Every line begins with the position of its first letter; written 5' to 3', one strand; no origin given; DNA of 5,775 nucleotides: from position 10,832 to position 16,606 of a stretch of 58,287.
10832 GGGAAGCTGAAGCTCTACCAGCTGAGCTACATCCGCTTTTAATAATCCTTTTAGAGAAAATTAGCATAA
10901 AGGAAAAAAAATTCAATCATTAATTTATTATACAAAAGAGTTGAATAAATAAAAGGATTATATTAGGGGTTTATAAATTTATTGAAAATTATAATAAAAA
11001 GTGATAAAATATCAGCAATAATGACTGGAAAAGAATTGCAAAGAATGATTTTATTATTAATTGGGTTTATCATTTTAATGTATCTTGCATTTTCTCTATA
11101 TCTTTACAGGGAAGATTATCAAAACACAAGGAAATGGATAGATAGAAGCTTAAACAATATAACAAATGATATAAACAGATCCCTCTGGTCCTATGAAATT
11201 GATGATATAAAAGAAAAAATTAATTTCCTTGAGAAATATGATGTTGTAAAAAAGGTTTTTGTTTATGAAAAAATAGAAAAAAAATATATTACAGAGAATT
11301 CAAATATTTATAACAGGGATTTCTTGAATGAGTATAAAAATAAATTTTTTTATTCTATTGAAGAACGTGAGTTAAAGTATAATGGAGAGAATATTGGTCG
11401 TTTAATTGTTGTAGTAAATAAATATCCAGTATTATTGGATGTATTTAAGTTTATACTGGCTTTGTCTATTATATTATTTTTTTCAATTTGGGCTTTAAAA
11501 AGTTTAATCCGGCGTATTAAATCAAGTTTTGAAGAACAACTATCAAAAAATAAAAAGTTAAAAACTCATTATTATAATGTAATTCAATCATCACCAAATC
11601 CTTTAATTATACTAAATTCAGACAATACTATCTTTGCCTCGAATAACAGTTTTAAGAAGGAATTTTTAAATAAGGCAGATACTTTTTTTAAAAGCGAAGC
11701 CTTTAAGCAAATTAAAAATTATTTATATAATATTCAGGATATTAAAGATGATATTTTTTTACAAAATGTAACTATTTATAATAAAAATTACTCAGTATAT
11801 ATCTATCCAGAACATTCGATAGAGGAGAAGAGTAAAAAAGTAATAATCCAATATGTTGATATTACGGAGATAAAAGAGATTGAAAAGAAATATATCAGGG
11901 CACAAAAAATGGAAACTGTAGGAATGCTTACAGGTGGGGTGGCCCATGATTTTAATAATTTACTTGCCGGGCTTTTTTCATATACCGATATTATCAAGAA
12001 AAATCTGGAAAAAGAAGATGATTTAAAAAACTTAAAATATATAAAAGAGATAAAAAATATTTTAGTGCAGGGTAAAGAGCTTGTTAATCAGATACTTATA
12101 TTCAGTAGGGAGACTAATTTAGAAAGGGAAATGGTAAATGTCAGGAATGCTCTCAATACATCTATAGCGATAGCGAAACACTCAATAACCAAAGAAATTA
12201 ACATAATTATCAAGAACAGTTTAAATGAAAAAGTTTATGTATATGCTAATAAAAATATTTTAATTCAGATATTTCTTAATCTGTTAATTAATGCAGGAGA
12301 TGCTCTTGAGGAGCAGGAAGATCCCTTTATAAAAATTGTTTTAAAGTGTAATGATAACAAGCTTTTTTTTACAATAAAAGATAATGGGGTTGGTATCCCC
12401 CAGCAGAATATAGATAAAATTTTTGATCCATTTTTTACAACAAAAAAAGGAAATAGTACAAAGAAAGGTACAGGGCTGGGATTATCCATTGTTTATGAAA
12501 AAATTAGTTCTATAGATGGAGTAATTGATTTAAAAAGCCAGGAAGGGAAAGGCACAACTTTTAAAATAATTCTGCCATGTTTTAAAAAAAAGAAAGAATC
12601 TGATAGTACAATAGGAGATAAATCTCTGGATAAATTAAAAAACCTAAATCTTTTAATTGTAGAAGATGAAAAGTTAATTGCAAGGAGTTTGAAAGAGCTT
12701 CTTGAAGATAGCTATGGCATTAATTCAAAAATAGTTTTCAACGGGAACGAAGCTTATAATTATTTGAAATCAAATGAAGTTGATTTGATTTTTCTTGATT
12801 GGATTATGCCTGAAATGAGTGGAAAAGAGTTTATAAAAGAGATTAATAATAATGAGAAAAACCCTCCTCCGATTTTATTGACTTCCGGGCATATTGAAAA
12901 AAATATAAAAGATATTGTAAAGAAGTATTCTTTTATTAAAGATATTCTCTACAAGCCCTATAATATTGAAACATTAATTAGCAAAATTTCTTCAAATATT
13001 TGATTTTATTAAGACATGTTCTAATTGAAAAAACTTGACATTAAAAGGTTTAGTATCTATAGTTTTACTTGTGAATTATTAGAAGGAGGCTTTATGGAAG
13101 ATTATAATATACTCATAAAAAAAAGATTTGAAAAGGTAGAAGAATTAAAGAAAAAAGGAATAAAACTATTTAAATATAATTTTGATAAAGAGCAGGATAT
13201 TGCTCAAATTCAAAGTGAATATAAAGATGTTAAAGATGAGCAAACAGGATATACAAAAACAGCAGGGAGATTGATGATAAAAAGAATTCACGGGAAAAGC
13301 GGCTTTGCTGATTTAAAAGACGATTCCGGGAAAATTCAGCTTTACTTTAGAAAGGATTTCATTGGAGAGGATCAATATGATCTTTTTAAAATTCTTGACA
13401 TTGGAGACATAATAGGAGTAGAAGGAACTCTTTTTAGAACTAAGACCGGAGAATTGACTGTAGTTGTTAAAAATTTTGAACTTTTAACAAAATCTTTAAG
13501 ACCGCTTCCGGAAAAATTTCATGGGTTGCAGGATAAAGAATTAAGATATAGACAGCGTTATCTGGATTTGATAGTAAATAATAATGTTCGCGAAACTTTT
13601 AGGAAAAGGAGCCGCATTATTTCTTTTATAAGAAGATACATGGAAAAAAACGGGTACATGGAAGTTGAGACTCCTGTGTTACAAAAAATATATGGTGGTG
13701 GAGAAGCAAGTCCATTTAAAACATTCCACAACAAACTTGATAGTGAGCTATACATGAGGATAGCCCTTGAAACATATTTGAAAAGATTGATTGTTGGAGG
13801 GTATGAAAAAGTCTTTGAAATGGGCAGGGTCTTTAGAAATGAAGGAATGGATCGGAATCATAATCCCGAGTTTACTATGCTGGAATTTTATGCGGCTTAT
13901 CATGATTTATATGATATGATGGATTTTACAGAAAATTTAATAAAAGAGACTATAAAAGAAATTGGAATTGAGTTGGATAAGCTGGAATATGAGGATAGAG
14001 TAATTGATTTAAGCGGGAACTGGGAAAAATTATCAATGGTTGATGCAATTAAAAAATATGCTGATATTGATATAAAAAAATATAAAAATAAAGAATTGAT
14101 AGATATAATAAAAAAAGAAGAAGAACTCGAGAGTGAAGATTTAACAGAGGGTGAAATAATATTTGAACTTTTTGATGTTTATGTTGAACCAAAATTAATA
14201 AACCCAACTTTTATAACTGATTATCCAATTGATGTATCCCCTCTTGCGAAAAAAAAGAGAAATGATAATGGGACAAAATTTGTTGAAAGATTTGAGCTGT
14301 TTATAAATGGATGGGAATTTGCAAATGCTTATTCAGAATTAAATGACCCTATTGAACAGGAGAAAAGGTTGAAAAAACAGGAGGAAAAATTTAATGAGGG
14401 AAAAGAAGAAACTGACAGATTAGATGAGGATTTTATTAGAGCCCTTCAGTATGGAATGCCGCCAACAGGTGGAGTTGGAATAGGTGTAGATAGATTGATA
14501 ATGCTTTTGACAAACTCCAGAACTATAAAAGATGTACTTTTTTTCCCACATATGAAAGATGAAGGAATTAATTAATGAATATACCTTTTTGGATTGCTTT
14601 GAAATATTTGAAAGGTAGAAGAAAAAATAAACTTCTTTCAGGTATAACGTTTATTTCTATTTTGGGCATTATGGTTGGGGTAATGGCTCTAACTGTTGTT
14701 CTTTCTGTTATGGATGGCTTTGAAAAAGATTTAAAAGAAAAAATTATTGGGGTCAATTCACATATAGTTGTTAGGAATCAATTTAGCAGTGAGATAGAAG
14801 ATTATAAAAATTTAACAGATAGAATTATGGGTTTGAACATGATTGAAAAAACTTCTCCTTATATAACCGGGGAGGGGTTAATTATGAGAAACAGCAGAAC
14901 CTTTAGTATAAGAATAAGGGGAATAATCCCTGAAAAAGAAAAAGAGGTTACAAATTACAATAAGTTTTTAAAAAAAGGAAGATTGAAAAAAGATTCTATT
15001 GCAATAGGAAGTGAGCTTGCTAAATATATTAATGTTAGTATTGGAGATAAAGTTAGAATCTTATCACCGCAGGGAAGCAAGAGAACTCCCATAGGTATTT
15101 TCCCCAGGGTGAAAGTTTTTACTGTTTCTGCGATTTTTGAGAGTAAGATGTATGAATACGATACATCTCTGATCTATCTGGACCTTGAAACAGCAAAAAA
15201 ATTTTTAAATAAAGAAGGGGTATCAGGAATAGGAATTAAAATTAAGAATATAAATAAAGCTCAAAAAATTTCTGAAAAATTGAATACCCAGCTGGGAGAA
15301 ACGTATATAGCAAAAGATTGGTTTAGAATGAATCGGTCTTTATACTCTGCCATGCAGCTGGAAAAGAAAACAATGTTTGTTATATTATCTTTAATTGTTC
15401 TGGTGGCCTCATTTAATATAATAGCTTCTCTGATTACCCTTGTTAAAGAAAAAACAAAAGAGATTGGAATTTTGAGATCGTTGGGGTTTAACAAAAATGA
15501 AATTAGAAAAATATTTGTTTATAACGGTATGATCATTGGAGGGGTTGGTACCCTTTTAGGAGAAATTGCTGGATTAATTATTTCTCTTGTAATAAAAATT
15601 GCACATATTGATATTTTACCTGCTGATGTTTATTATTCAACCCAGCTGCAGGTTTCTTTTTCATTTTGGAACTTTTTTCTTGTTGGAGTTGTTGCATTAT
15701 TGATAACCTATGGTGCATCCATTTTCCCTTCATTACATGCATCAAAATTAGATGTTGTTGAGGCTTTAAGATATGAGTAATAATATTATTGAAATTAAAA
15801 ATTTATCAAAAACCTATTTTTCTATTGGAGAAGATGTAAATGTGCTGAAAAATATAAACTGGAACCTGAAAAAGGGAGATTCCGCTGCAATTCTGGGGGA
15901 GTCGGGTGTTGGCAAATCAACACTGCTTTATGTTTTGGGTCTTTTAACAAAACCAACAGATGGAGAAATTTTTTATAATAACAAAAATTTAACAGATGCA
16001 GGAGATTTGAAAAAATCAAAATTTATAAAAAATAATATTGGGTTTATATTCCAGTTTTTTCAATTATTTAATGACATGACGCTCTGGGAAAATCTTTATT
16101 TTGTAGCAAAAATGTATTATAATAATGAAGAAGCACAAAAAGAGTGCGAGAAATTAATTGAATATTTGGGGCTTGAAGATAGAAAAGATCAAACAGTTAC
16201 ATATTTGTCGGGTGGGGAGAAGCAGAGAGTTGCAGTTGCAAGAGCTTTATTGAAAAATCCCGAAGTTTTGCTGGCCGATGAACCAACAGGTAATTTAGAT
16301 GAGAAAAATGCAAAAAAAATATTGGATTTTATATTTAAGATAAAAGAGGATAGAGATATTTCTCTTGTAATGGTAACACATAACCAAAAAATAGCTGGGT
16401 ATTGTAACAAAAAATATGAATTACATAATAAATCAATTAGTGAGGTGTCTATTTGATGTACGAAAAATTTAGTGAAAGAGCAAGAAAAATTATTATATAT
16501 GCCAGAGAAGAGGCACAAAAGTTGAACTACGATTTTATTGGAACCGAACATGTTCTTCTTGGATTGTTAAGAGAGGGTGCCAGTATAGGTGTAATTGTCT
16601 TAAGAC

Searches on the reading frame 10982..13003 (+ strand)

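Call 84: search_protein_families(library=pfam, proteins=[window:10982-13003:+], max_evalue=0.00001)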
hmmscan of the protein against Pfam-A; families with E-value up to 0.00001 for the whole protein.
window:10982-13003:+ (673 aa): 2 families
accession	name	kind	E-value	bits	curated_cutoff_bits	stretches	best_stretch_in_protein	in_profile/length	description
PF02518.31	HATPase_c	-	3.7e-23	82.5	26.4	1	425-532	4-108/111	Histidine kinase-, DNA gyrase B-, and HSP90-like ATPase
PF00072.30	Response_reg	-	3.1e-19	69.6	30.2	1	558-669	2-110/111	Response regulator receiver domain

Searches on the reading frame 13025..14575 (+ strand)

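Call 84: search_protein_families(library=pfam, proteins=[window:13025-14575:+], max_evalue=0.00001)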
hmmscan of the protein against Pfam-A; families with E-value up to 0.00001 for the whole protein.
window:13025-14575:+ (516 aa): 2 families
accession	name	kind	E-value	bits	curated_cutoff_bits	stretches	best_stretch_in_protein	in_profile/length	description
PF00152.25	tRNA-synt_2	-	6.6e-94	314.9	25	1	170-511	1-308/308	tRNA synthetases class II (D, K and N)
PF01336.31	tRNA_anti-codon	-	2.3e-16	59.9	27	1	80-154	4-75/75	OB-fold nucleic acid binding domain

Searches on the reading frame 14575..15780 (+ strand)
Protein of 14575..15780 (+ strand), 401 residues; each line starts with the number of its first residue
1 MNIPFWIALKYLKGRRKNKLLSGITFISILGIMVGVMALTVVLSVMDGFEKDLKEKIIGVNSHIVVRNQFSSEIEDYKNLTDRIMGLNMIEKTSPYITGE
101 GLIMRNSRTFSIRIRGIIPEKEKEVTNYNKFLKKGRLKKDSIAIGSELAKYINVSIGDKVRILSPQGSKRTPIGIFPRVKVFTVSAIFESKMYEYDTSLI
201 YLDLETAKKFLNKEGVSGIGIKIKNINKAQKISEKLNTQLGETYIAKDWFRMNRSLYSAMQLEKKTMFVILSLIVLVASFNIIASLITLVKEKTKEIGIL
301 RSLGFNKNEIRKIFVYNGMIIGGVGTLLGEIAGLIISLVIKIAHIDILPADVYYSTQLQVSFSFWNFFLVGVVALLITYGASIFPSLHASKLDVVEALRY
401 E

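Call 84: search_protein_families(library=pfam, proteins=[window:14575-15780:+], max_evalue=0.00001)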
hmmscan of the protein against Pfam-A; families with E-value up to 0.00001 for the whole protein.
window:14575-15780:+ (401 aa): 2 families
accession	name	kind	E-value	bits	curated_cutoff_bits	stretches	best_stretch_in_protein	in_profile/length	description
PF02687.27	FtsX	-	1.1e-20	74.4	25.5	1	269-393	2-119/120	FtsX-like permease C-terminal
PF12704.14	MacB_PCD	-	2.5e-18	67.5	27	1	25-237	1-205/207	MacB-like periplasmic core domain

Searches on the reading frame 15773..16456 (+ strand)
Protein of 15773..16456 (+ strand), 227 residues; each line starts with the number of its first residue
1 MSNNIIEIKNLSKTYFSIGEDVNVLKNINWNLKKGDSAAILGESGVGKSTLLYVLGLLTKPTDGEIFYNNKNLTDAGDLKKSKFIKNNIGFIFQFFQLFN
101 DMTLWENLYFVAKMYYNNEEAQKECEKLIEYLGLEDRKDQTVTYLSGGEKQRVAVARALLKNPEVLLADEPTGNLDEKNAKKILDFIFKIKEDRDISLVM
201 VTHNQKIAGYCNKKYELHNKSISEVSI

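Call 86: search_protein_families(library=pfam, proteins=[window:15773-16456:+], max_evalue=0.0001)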
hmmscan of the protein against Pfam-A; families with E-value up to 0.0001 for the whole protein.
window:15773-16456:+ (227 aa): 2 families
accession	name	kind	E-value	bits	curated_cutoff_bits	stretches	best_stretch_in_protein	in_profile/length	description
PF00005.33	ABC_tran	-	1.2e-37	130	25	1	25-172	1-136/137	ABC transporter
PF13304.12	AAA_21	-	2.5e-08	34.8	27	0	128-205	221-300/304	AAA domain, putative AbiEii toxin, Type IV TA system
